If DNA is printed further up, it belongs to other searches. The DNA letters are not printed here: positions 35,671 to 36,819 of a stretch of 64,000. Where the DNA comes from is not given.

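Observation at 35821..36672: NUDIX hydrolase fused to pyruvoyl-dependent aspartate 1-decarboxylase (PanD) in one polypeptide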

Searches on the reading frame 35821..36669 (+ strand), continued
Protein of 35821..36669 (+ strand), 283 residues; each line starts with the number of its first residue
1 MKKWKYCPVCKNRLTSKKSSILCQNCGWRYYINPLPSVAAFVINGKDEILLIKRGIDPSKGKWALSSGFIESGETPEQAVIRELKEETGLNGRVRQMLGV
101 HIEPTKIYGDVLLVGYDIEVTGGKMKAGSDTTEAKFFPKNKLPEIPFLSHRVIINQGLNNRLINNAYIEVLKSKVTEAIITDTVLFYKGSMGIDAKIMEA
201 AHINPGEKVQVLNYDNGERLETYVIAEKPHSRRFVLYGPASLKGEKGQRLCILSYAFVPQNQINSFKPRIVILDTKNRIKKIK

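Call 6: find_homologous_proteins(query=window:35821-36669:+, max_evalue=0.00001)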
Query window:35821-36669:+ (283 aa): 639 proteins with E <= 0.00001 among 1594 candidates; the best 120 are listed.
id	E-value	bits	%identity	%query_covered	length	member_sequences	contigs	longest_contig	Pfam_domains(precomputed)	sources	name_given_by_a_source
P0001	3.7e-187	638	100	100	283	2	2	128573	PF00293.35,PF02261.23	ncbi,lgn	-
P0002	1.4e-142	492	76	100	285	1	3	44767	PF00293.35,PF02261.23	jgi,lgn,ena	-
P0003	9.3e-142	489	74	100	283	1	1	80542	PF00293.35,PF02261.23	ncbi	ncbi:MAG: aspartate 1-decarboxylase [bacterium]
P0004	1.6e-138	479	73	100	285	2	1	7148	PF00293.35,PF02261.23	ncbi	-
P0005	1.5e-137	476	73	100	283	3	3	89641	PF00293.35,PF02261.23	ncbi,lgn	ncbi:MAG: aspartate 1-decarboxylase [candidate division WOR-3 bacterium]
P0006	1.5e-137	476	72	100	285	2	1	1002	PF00293.35,PF02261.23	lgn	-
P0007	2.3e-137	475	72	100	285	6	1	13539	PF00293.35,PF02261.23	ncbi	-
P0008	1.3e-135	469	73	100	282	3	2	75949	PF00293.35,PF02261.23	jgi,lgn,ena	-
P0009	1.6e-135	469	72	100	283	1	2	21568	PF00293.35,PF02261.23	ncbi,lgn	ncbi:MAG: aspartate 1-decarboxylase [candidate division WOR-3 bacterium]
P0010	2.9e-135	468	73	100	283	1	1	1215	PF00293.35,PF02261.23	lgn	-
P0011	8.6e-135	467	72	100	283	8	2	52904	PF00293.35,PF02261.23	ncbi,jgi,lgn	-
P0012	3.5e-134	465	72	100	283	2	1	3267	PF00293.35,PF02261.23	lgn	-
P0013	2.8e-133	462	71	100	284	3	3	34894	PF00293.35,PF02261.23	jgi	jgi:8-oxo-dGTP diphosphatase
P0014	3.1e-133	462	71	100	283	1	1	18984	PF00293.35,PF02261.23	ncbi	-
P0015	1.1e-131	457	69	100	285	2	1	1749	PF00293.35,PF02261.23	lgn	-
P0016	2.2e-131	455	68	100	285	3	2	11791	PF00293.35,PF02261.23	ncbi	ncbi:MAG: aspartate 1-decarboxylase [bacterium]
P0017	2.3e-131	455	70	100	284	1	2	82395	PF00293.35,PF02261.23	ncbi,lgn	-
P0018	7.7e-130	450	69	100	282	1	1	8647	PF00293.35,PF02261.23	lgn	-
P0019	2.7e-127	442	67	100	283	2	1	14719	PF00293.35,PF02261.23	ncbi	-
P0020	3.2e-116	406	65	100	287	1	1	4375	PF00293.35,PF02261.23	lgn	-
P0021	1.9e-112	393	61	99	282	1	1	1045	PF00293.35,PF02261.23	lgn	-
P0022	6.5e-112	392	61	100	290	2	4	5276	PF00293.35,PF02261.23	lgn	-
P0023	1.0e-111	391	60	99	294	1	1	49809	PF00293.35,PF02261.23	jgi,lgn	-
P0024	2.1e-110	387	59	100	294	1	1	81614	PF00293.35,PF02261.23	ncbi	-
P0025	4.5e-109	382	61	100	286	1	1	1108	PF00293.35,PF02261.23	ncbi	-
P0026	5.1e-109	382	61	99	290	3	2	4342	PF00293.35,PF02261.23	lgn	-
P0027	1.2e-107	378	59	100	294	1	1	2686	PF00293.35,PF02261.23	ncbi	-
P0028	2.9e-107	376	60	99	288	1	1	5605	PF00293.35,PF02261.23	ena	-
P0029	1.3e-106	374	59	99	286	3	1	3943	PF14803.12,PF00293.35,PF02261.23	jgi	jgi:8-oxo-dGTP diphosphatase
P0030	2.7e-106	373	60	100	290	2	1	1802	PF14803.12,PF00293.35,PF02261.23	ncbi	-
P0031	6.6e-106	372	60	99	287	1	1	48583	PF00293.35,PF02261.23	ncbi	-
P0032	7.3e-106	372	59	99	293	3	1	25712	PF14803.12,PF00293.35,PF02261.23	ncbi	-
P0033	9.6e-106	371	61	99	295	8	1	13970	PF00293.35,PF02261.23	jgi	jgi:8-oxo-dGTP diphosphatase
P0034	1.4e-105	371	60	99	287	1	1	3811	PF00293.35,PF02261.23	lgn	-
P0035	1.4e-105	371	59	99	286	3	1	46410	PF14803.12,PF00293.35,PF02261.23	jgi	-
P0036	1.6e-105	371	60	99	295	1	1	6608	PF14803.12,PF00293.35,PF02261.23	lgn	-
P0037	3.2e-105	370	59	99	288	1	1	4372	PF14803.12,PF00293.35,PF02261.23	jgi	jgi:L-aspartate-alpha-decarboxylase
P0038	3.4e-105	370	61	99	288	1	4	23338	PF00293.35,PF02261.23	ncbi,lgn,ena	ncbi:Aspartate 1-decarboxylase [subsurface metagenome]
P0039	4.9e-105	369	57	99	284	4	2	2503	PF00293.35,PF02261.23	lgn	-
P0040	5.4e-105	369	60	99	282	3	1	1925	PF14803.12,PF00293.35,PF02261.23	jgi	jgi:8-oxo-dGTP diphosphatase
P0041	7.9e-105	368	59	99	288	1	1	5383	PF00293.35,PF02261.23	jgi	jgi:8-oxo-dGTP diphosphatase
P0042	8.7e-105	368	59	99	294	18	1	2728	PF00293.35,PF02261.23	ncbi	-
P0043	9.9e-105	368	58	99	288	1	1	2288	PF00293.35,PF02261.23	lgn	-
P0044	1.5e-104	367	59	99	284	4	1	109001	PF14803.12,PF00293.35,PF02261.23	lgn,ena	-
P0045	2.9e-104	367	58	99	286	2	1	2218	PF00293.35,PF02261.23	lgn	-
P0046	4.4e-104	366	57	99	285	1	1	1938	PF00293.35,PF02261.23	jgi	-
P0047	5.8e-104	366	59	99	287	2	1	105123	PF00293.35,PF02261.23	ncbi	ncbi:MAG: aspartate 1-decarboxylase [bacterium]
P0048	6.7e-104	365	60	99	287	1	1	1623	PF14803.12,PF00293.35,PF02261.23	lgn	-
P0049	1.2e-103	365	59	99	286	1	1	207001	PF00293.35,PF02261.23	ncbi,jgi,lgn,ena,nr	ncbi:MAG: aspartate 1-decarboxylase [candidate division WOR-3 bacterium]|nr:aspartate 1-decarboxylas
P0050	1.7e-103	364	58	100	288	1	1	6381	PF14803.12,PF00293.35,PF02261.23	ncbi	-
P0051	1.8e-103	364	57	99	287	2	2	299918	PF00293.35,PF02261.23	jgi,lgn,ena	-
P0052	1.8e-103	364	59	99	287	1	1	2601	PF14803.12,PF00293.35,PF02261.23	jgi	jgi:8-oxo-dGTP diphosphatase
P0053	1.9e-103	364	58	99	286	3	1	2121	PF00293.35,PF02261.23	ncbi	-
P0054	2.0e-103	364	58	99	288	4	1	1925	PF14803.12,PF00293.35,PF02261.23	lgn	-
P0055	2.1e-103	364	56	99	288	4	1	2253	PF14803.12,PF00293.35,PF02261.23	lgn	-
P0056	2.6e-103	363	60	99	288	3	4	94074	PF00293.35,PF02261.23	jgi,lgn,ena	-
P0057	2.7e-103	363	60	99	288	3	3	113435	PF00293.35,PF02261.23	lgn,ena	-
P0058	3.6e-103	363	57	99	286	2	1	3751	PF14803.12,PF00293.35,PF02261.23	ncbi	-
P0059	3.7e-103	363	58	99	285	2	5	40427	PF00293.35,PF02261.23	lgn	-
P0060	4.0e-103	363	59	99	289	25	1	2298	PF00293.35,PF02261.23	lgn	-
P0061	4.2e-103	363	58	99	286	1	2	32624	PF00293.35,PF02261.23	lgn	-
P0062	5.2e-103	362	59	99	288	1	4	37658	PF00293.35,PF02261.23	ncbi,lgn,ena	-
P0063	5.6e-103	362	57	99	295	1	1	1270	PF00293.35,PF02261.23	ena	-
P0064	1.2e-102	361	59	99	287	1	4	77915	PF00293.35,PF02261.23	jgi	jgi:8-oxo-dGTP diphosphatase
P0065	1.3e-102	361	58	95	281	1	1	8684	PF00293.35,PF02261.23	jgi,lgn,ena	-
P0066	2.3e-102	360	56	99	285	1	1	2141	PF00293.35,PF02261.23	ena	-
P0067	3.5e-102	360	57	99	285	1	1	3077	PF14803.12,PF00293.35,PF02261.23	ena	-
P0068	3.7e-102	360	58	99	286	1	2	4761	PF14803.12,PF00293.35,PF02261.23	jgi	jgi:8-oxo-dGTP diphosphatase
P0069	6.3e-102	359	58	99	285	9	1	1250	PF00293.35,PF02261.23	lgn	-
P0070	1.2e-101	358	58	99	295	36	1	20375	PF00293.35,PF02261.23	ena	-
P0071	1.6e-101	358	58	100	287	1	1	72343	PF00293.35,PF02261.23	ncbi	-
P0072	1.8e-101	357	59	99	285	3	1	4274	PF14803.12,PF00293.35,PF02261.23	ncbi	-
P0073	1.9e-101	357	59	99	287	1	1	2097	PF00293.35,PF02261.23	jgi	jgi:8-oxo-dGTP diphosphatase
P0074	2.1e-101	357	58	100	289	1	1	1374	PF00293.35,PF02261.23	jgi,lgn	jgi:L-aspartate-alpha-decarboxylase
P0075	2.5e-101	357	56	99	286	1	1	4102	PF00293.35,PF02261.23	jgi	jgi:8-oxo-dGTP diphosphatase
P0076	2.6e-101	357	57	99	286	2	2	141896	PF00293.35,PF02261.23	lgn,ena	-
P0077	3.0e-101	357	58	99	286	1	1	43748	PF14803.12,PF00293.35,PF02261.23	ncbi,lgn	-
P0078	3.2e-101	357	58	99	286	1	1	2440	PF14803.12,PF00293.35,PF02261.23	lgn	-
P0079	6.1e-101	356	59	99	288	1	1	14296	PF14803.12,PF00293.35,PF02261.23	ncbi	-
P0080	7.1e-101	355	58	99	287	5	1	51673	PF14803.12,PF00293.35,PF02261.23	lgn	-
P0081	7.6e-101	355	58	99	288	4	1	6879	PF00293.35,PF02261.23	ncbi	-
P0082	9.9e-101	355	56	99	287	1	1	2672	PF14803.12,PF00293.35,PF02261.23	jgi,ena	-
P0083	1.0e-100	355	55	99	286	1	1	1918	PF14803.12,PF00293.35,PF02261.23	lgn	-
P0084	1.1e-100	355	57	99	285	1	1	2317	PF00293.35,PF02261.23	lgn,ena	-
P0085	1.3e-100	355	57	99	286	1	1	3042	PF00293.35,PF02261.23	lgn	-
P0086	1.7e-100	354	56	99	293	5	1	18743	PF14803.12,PF00293.35,PF02261.23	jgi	jgi:8-oxo-dGTP diphosphatase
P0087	2.3e-100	354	56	98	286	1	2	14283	PF00293.35,PF02261.23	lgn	-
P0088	2.6e-100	354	57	99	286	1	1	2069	PF00293.35,PF02261.23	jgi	jgi:L-aspartate-alpha-decarboxylase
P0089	3.3e-100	353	56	99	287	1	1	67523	PF14803.12,PF00293.35,PF02261.23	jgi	jgi:8-oxo-dGTP diphosphatase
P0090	3.6e-100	353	54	99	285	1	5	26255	PF14803.12,PF00293.35,PF02261.23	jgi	jgi:8-oxo-dGTP diphosphatase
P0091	1.2e-99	351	58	99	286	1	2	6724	PF14803.12,PF00293.35,PF02261.23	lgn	-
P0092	1.6e-99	351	57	99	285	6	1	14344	PF14803.12,PF00293.35,PF02261.23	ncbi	-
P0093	2.4e-99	350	56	99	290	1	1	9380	PF14803.12,PF00293.35,PF02261.23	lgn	-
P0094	2.4e-99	350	56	99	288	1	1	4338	PF14803.12,PF00293.35,PF02261.23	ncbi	-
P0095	3.7e-99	350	57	99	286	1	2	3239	PF14803.12,PF00293.35,PF02261.23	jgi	jgi:8-oxo-dGTP diphosphatase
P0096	4.2e-99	350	54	99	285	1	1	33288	PF00293.35,PF02261.23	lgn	-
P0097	4.2e-99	350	56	99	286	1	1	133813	PF14803.12,PF00293.35,PF02261.23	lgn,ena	-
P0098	5.7e-99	349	55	99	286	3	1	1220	PF00293.35,PF02261.23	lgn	-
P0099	5.8e-99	349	57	99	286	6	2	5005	PF00293.35,PF02261.23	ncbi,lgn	ncbi:MAG: aspartate 1-decarboxylase [candidate division WOR-3 bacterium]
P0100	7.1e-99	349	54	99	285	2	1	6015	PF00293.35,PF02261.23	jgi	jgi:L-aspartate-alpha-decarboxylase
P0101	1.9e-98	347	55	99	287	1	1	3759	PF00293.35,PF02261.23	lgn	-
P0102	2.2e-98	347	56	99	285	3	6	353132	PF00293.35,PF02261.23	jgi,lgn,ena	-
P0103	2.4e-98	347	61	92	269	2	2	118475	PF00293.35,PF02261.23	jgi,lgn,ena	-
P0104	6.5e-98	346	55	99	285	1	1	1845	PF00293.35,PF02261.23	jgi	jgi:8-oxo-dGTP diphosphatase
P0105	7.1e-98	346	56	99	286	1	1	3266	PF00293.35,PF02261.23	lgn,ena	-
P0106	1.7e-97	344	56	99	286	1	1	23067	PF14803.12,PF00293.35,PF02261.23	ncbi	-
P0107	2.2e-97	344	55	100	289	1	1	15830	PF00293.35,PF02261.23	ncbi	-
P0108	3.2e-97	343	54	99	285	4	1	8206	PF00293.35,PF02261.23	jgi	-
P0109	3.3e-97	343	57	99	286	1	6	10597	PF00293.35,PF02261.23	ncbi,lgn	-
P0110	3.4e-97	343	54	99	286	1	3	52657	PF00293.35,PF02261.23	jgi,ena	-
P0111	3.8e-97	343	56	99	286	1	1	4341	PF14803.12,PF00293.35,PF02261.23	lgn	-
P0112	4.0e-97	343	54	99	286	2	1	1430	PF14803.12,PF00293.35,PF02261.23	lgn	-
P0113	4.4e-97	343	54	99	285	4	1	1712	PF00293.35,PF02261.23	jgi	-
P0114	4.8e-97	343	55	100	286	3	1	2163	PF14803.12,PF00293.35,PF02261.23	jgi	jgi:8-oxo-dGTP diphosphatase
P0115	5.8e-97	343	58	99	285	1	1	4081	PF00293.35,PF02261.23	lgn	-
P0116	5.9e-97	343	57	99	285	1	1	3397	PF00293.35,PF02261.23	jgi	jgi:aspartate 1-decarboxylase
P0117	7.3e-97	342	54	99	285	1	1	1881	PF00293.35,PF02261.23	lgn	-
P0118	8.5e-97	342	55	99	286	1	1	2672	PF14803.12,PF00293.35,PF02261.23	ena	-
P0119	1.1e-96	342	57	99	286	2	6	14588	PF00293.35,PF02261.23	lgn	-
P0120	1.6e-96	341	55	99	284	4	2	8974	PF00293.35,PF02261.23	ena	-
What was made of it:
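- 35821..36672 (+): Complete Nudix–PanD fusion ORF (283 aa plus stop). An identical protein, P0001, is in public assemblies and has more than 120 full-length orthologous clusters (call 6).
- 35833..35922 (+): N-terminal zinc ribbon (residues 5-34; C7, C10, C23, C26) followed by the YxNP motif. Many orthologues hit PF14803 (Nudix zinc ribbon) (call 6).
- More than 120 full-length orthologous clusters at 54-76% identity come from independent assemblies (call 6). The same continuous reading frame occurs in more than 120 clusters from NCBI, JGI, ENA and Logan assemblies, including contigs up to 353 kb (call 6).
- Tried and rejected: Assembly or frameshift artefact: rejected, because more than 120 concordant orthologous clusters exist (call 6).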

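Call 12: find_related_loci(query=window:35821-36669:+, collection=genome_contigs, flank=10000)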
Query window:35821-36669:+ (283 aa) in genome_contigs; peptide patterns used: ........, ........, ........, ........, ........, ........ (x = any residue, [..] = any of these).
208 stretches matched a pattern; 9 encode a relative of the query (tblastn E <= 1e-3); 9 distinct loci.
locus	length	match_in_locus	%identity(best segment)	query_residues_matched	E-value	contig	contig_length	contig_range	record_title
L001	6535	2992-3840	75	1-283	8e-149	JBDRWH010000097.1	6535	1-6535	MAG: candidate division WOR-3 bacterium isolate JZ-4_201808_bins_67 JZ-4_201808_bins_67_scaffold_97, whole genome shotgu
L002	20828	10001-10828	74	1-277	1e-144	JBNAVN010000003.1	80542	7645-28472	MAG: bacterium isolate Kamch4342-D-MF-039 bin23.fa-3, whole genome shotgun sequence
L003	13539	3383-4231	72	1-283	7e-143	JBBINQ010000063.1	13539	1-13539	MAG: candidate division WOR-3 bacterium isolate SLS170214_bin_26 NODE_4759_length_13539_cov_16.046722, whole genome shot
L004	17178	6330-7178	71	1-283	6e-141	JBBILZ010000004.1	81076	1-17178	MAG: candidate division WOR-3 bacterium isolate SIF170217_bin_220 NODE_197_length_81076_cov_3.29332, whole genome shotgu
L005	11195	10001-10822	70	1-274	6e-134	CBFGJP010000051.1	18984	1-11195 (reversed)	MAG: candidate division WOR-3 bacterium isolate QZM1.Bin.155.optimized.1 genome assembly, contig: NODE_51_length_18984_c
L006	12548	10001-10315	42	5-104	2e-20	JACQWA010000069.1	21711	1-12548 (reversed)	MAG: Candidatus Rokuibacteriota bacterium isolate NC_groundwater_1477_Ag_S-0.65um_67_43 S_p65_S5_coassembly_k141_816292,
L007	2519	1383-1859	33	5-160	2e-19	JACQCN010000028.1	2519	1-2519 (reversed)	MAG: Candidatus Rokuibacteriota bacterium isolate NC_groundwater_969_Pr1_S-0.2um_71_15 Montesol18-Sp2_coassembly_scaffol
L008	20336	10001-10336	36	170-281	1e-18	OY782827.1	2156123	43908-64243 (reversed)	MAG: Acidaminococcaceae bacterium isolate b59dac7f-2c94-4ec7-b5eb-32282db043e4 genome assembly, chromosome: 1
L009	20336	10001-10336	37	170-281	2e-18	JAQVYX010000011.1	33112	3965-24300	MAG: Acidaminococcaceae bacterium isolate STF2_16 NODE_2817_length_33112_cov_4.645930_Sandtown_F2, whole genome shotgun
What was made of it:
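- Tried and rejected: Genome-collection scan with the single protein: it returned only five close WOR-3 relatives, so taxonomic breadth rests on source names (call 12).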

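Call 15: find_encoding_contigs(protein=P0049, flank=10000, max_places=3)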
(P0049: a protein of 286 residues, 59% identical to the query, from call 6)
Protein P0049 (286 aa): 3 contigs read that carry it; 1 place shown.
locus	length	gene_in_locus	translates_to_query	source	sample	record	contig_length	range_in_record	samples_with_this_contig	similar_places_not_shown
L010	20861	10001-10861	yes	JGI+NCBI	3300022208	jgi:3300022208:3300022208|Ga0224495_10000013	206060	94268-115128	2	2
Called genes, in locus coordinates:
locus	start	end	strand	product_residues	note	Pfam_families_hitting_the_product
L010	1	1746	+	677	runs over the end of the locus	PF03190:Thioredox_DsbH, PF13098:Thioredoxin_2 (faint), PF13899:Thioredoxin_7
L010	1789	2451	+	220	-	PF23357:DUF7088 (faint), PF13192:Thioredoxin_3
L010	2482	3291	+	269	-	PF00142:Fer4_NifH (faint), PF01656:CbiA, PF02374:ArsA_ATPase, PF10609:ParA, PF13614:AAA_31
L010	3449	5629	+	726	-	PF00982:Glyco_transf_20, PF00534:Glycos_transf_1 (faint), PF08282:Hydrolase_3 (faint), PF02358:Trehalose_PPase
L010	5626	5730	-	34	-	-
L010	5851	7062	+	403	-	PF21269:TreT_GT1, PF20706:GT4-conflict (weak), PF00534:Glycos_transf_1, PF13692:Glyco_trans_1_4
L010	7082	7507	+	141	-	PF01592:NifU_N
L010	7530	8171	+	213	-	PF00149:Metallophos, PF12850:Metallophos_2, PF14582:Metallophos_3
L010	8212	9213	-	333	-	PF00389:2-Hacid_dh, PF02826:2-Hacid_dh_C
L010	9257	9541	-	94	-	-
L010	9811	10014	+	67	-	PF08984:DUF1858 (weak)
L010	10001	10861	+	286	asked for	PF00293:NUDIX, PF02261:Asp_decarbox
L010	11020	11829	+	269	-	PF04055:Radical_SAM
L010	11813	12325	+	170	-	PF19620:DUF6125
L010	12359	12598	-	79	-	PF01035:DNA_binding_1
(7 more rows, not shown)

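Call 24: find_encoding_contigs(protein=P0102, flank=8000, max_places=2)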
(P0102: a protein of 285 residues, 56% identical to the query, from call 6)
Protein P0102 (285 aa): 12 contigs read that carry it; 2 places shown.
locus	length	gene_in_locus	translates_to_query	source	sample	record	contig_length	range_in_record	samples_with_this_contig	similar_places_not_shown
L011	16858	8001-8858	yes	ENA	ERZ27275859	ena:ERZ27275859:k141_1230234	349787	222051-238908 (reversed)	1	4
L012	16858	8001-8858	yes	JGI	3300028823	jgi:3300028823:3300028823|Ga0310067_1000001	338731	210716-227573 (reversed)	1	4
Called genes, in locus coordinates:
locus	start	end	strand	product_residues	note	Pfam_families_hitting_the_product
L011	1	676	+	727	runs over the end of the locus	PF00982:Glyco_transf_20, PF02358:Trehalose_PPase, PF08282:Hydrolase_3 (faint)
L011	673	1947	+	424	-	PF01547:SBP_bac_1, PF13416:SBP_bac_8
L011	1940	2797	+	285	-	PF00528:BPD_transp_1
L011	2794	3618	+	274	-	PF00528:BPD_transp_1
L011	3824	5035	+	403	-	PF21269:TreT_GT1, PF00534:Glycos_transf_1, PF20706:GT4-conflict (weak), PF13692:Glyco_trans_1_4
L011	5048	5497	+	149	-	PF01592:NifU_N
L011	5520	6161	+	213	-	PF00149:Metallophos, PF12850:Metallophos_2, PF14582:Metallophos_3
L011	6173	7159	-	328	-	PF00389:2-Hacid_dh, PF02826:2-Hacid_dh_C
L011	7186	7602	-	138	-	PF02663:FmdE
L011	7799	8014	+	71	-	PF08984:DUF1858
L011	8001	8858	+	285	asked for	PF00293:NUDIX, PF02261:Asp_decarbox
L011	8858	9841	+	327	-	PF04055:Radical_SAM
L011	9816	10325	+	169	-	PF19620:DUF6125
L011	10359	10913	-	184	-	PF01035:DNA_binding_1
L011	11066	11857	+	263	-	PF14099:Polysacc_lyase (faint), PF21294:Polysacc_lyase_14 (weak)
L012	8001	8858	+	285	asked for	PF00293:NUDIX, PF02261:Asp_decarbox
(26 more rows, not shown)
